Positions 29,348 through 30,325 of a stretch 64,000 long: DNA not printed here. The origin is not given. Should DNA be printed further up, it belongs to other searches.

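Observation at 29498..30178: FliG N+M domains (with EHPQ motif) fused to a LuxR-type HTH: a rotor-protein fold recruited as a transcription factor?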

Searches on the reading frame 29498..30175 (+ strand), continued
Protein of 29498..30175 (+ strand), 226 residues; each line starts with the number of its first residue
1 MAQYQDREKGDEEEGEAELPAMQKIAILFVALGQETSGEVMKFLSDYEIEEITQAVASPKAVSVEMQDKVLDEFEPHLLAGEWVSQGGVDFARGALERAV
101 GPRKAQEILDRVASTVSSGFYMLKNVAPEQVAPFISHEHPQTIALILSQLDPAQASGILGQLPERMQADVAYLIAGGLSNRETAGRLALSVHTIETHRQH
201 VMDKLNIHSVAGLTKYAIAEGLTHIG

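Call 13: find_encoding_contigs(protein=P0035, flank=10000, max_places=4)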
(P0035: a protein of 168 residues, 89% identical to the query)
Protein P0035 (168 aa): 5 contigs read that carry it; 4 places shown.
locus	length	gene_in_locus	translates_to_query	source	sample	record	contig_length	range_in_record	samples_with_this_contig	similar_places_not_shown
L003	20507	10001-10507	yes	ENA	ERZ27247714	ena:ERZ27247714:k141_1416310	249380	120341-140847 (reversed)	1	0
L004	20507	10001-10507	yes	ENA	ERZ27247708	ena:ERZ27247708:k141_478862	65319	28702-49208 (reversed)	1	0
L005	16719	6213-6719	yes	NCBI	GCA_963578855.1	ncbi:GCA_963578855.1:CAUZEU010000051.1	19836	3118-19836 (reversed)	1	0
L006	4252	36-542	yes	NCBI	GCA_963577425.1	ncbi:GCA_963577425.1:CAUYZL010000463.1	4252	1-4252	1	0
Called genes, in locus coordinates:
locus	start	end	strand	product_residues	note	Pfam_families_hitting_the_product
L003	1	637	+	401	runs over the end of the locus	PF01098:FTSW_RODA_SPOVE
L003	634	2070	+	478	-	PF01225:Mur_ligase, PF08245:Mur_ligase_M, PF02875:Mur_ligase_C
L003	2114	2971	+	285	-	PF08478:POTRA_1, PF03799:FtsQ_DivIB_C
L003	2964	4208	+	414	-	PF02491:SHS2_FTSA, PF06723:MreB_Mbl, PF06277:EutA (weak), PF14450:FtsA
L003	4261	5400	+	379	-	PF00091:Tubulin, PF12327:FtsZ_C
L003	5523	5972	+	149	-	PF00731:AIRC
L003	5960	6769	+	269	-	PF01885:PTS_2-RNA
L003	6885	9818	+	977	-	PF02706:Wzz, PF00142:Fer4_NifH (faint), PF01656:CbiA (weak), PF10609:ParA, PF13614:AAA_31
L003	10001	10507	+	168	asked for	PF14842:FliG_N, PF14841:FliG_M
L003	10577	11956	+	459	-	PF04932:Wzy_C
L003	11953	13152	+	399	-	PF13439:Glyco_transf_4, PF13477:Glyco_trans_4_2 (weak), PF13579:Glyco_trans_4_4, PF20706:GT4-conflict (weak), PF00534:Glycos_transf_1, PF13692:Glyco_trans_1_4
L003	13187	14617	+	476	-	-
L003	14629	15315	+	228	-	PF08889:WbqC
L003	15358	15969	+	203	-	PF02585:PIG-L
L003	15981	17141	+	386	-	PF01041:DegT_DnrJ_EryC1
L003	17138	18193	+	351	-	PF01041:DegT_DnrJ_EryC1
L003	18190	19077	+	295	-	PF00953:Glycos_transf_4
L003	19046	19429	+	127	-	-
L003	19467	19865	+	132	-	-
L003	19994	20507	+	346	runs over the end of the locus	PF25917:BSH_RND (weak), PF25973:BSH_CzcB (weak), PF25954:Beta-barrel_RND_2, PF25989:YknX_C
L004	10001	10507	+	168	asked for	PF14842:FliG_N, PF14841:FliG_M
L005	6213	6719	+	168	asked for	PF14842:FliG_N, PF14841:FliG_M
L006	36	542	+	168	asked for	PF14842:FliG_N, PF14841:FliG_M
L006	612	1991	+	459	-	PF04932:Wzy_C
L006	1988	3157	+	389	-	PF13439:Glyco_transf_4, PF13477:Glyco_trans_4_2 (weak), PF13579:Glyco_trans_4_4, PF20706:GT4-conflict (weak), PF00534:Glycos_transf_1, PF13692:Glyco_trans_1_4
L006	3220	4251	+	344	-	?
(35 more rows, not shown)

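Call 14: find_encoding_contigs(protein=P0026, flank=10000, max_places=3)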
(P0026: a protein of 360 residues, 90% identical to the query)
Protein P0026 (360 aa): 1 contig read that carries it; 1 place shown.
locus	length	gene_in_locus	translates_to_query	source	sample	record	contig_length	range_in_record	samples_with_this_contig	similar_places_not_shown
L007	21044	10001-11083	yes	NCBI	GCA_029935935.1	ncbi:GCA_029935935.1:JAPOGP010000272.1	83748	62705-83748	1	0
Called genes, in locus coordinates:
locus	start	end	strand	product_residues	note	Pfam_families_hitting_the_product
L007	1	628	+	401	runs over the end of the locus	PF01098:FTSW_RODA_SPOVE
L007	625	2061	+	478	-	PF01225:Mur_ligase, PF08245:Mur_ligase_M, PF02875:Mur_ligase_C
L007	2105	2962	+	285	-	PF08478:POTRA_1, PF03799:FtsQ_DivIB_C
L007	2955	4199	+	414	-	PF02491:SHS2_FTSA, PF06723:MreB_Mbl, PF06277:EutA (weak), PF14450:FtsA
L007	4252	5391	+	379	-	PF00091:Tubulin, PF12327:FtsZ_C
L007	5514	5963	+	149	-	PF00731:AIRC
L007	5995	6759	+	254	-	PF01885:PTS_2-RNA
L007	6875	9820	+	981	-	PF02706:Wzz, PF00142:Fer4_NifH (faint), PF01656:CbiA (weak), PF10609:ParA, PF13614:AAA_31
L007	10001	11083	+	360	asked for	PF14842:FliG_N, PF14841:FliG_M, PF14842:FliG_N (weak), PF01706:FliG_C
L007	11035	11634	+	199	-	PF00534:Glycos_transf_1, PF13692:Glyco_trans_1_4, PF20706:GT4-conflict (weak)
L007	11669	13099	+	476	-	-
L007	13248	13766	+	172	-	PF02585:PIG-L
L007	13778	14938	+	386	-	PF00155:Aminotran_1_2 (faint), PF01041:DegT_DnrJ_EryC1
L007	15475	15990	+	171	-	PF01041:DegT_DnrJ_EryC1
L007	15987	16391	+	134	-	-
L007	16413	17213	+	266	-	PF00953:Glycos_transf_4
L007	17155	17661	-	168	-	-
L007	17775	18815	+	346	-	PF25917:BSH_RND (weak), PF25973:BSH_CzcB (weak), PF25954:Beta-barrel_RND_2, PF25989:YknX_C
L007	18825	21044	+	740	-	?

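Call 15: find_encoding_contigs(protein=P0071, flank=10000, max_places=4)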
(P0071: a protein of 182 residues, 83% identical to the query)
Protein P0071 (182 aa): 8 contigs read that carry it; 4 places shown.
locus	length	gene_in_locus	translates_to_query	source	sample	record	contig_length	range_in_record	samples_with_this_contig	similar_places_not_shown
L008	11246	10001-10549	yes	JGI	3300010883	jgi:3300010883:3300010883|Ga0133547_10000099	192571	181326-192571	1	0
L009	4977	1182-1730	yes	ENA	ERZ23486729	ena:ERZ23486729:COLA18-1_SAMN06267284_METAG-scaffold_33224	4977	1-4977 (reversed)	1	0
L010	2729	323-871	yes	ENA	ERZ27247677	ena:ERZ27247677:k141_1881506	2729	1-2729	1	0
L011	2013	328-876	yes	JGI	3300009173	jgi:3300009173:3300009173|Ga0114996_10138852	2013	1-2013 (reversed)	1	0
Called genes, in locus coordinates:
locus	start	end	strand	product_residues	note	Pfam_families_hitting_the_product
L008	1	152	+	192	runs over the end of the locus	-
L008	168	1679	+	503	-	PF00474:SSF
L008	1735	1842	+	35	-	-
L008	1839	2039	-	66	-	-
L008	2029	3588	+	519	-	PF00561:Abhydrolase_1, PF12146:Hydrolase_4 (faint), PF08386:Abhydrolase_4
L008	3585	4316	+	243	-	PF00005:ABC_tran, PF13304:AAA_21 (faint)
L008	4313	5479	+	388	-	PF12679:ABC2_membrane_2, PF12698:ABC2_membrane_3, PF01061:ABC2_membrane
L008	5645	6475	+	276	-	PF12146:Hydrolase_4, PF00561:Abhydrolase_1, PF12697:Abhydrolase_6 (weak)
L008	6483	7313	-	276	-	PF01261:AP_endonuc_2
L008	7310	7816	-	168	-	PF05721:PhyH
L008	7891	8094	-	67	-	-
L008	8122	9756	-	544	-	PF13145:Rotamase_2 (weak), PF00639:Rotamase, PF13616:Rotamase_3 (weak), PF13145:Rotamase_2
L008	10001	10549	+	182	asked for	PF14842:FliG_N, PF14841:FliG_M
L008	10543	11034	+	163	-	PF01706:FliG_C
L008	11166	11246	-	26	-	?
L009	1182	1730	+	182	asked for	PF14842:FliG_N, PF14841:FliG_M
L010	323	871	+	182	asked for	PF14842:FliG_N, PF14841:FliG_M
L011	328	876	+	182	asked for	PF14842:FliG_N, PF14841:FliG_M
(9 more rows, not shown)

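Call 16: find_related_loci(query=window:29498-30175:+, collection=genome_contigs, flank=10000)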
Query window:29498-30175:+ (226 aa) in genome_contigs; peptide patterns used: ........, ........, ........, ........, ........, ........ (x = any residue, [..] = any of these).
194 stretches matched a pattern; 94 encode a relative of the query (tblastn E <= 1e-3); the best 80 are kept; 79 distinct loci.
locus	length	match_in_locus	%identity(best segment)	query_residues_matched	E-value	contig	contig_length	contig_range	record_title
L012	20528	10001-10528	82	1-175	1e-94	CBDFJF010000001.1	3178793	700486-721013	MAG: Candidatus Latescibacterota bacterium isolate 2442682d-f16a-428c-a5e0-e062f027b5fd genome assembly, contig: contig_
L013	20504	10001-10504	86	8-175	5e-94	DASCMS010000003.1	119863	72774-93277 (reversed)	MAG TPA_asm: Candidatus Latescibacterota bacterium isolate Fu_MAG_110 c_000000038236, whole genome shotgun sequence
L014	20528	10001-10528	83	1-175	4e-94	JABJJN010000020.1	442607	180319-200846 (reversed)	MAG: Gemmatimonadetes bacterium isolate SI074_bin69 k141_754221, whole genome shotgun sequence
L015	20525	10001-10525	83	1-175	1e-92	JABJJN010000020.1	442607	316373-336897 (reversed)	MAG: Gemmatimonadetes bacterium isolate SI074_bin69 k141_754221, whole genome shotgun sequence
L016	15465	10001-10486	89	14-175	3e-92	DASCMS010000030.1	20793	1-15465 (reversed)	MAG TPA_asm: Candidatus Latescibacterota bacterium isolate Fu_MAG_110 c_000000269323, whole genome shotgun sequence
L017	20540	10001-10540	81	1-175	3e-91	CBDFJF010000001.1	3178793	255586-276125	MAG: Candidatus Latescibacterota bacterium isolate 2442682d-f16a-428c-a5e0-e062f027b5fd genome assembly, contig: contig_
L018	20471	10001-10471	87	19-175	6e-90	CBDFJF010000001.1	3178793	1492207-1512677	MAG: Candidatus Latescibacterota bacterium isolate 2442682d-f16a-428c-a5e0-e062f027b5fd genome assembly, contig: contig_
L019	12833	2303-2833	79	1-175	1e-89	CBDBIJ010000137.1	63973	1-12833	MAG: Candidatus Latescibacterota bacterium isolate 383e7f3d-1f06-43b0-9266-aeaa514c4c2e genome assembly, contig: contig_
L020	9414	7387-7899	82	3-175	4e-90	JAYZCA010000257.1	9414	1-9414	MAG: Candidatus Latescibacterota bacterium isolate XB_MAG1219 DB_MAG1219_0257, whole genome shotgun sequence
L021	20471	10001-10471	86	19-175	5e-89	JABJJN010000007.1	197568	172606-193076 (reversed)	MAG: Gemmatimonadetes bacterium isolate SI074_bin69 k141_2516208, whole genome shotgun sequence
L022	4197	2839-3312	86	18-175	7e-89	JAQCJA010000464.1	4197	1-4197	MAG: bacterium isolate casp40-mb.301 NODE_47805_length_4197_cov_0.054661, whole genome shotgun sequence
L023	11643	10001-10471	87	19-175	7e-89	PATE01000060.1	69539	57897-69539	MAG: Gemmatimonadetes bacterium isolate SAT162 59081, whole genome shotgun sequence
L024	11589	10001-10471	86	19-175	1e-88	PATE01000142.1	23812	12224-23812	MAG: Gemmatimonadetes bacterium isolate SAT162 MHASMcontig_508650, whole genome shotgun sequence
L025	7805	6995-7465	85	19-175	7e-87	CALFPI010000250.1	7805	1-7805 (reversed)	MAG TPA_asm: uncultured Gemmatimonadaceae bacterium isolate ERR2206786_bin.69_CONCOCT_v1.1_MAG genome assembly, contig:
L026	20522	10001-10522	77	1-175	1e-85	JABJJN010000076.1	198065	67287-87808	MAG: Gemmatimonadetes bacterium isolate SI074_bin69 k141_1508736, whole genome shotgun sequence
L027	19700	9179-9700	74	1-175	1e-82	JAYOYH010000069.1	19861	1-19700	MAG: Gemmatimonadota bacterium isolate 139562_S163_rosella_bins.tsv.035 NODE_2694_length_19861_cov_8.721246, whole genom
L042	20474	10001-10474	67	18-175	7e-72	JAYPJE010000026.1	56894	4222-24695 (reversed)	MAG: Gemmatimonadota bacterium isolate 139576_S177_rosella_bins.tsv.066 NODE_352_length_56894_cov_7.952990, whole genome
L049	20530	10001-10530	85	1-175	1e-66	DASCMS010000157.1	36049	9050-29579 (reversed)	MAG TPA_asm: Candidatus Latescibacterota bacterium isolate Fu_MAG_110 c_000002062900, whole genome shotgun sequence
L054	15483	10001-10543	57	19-194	2e-61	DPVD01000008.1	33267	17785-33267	MAG TPA_asm: Candidatus Latescibacterota bacterium isolate UBA11886 contig_35179, whole genome shotgun sequence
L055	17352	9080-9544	62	21-175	1e-61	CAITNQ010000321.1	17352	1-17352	MAG: uncultured Gemmatimonadetes bacterium isolate LaPlata_bin-0729 genome assembly, contig: bin-0729:321/561, whole gen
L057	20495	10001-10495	59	11-175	1e-59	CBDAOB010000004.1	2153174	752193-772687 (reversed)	MAG: Candidatus Latescibacterota bacterium isolate ee734ac6-3c8f-4045-9bd6-bb64be60b199 genome assembly, contig: contig_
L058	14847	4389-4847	61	23-175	6e-56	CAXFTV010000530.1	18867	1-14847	MAG TPA_asm: uncultured bacterium isolate ERR599111_concoct_57 genome assembly, contig: ERZ841489.622355, whole genome s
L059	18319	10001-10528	81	1-175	3e-91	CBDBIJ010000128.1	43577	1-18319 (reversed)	MAG: Candidatus Latescibacterota bacterium isolate 383e7f3d-1f06-43b0-9266-aeaa514c4c2e genome assembly, contig: contig_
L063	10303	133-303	81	170-226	1e-24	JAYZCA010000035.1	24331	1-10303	MAG: Candidatus Latescibacterota bacterium isolate XB_MAG1219 DB_MAG1219_0035, whole genome shotgun sequence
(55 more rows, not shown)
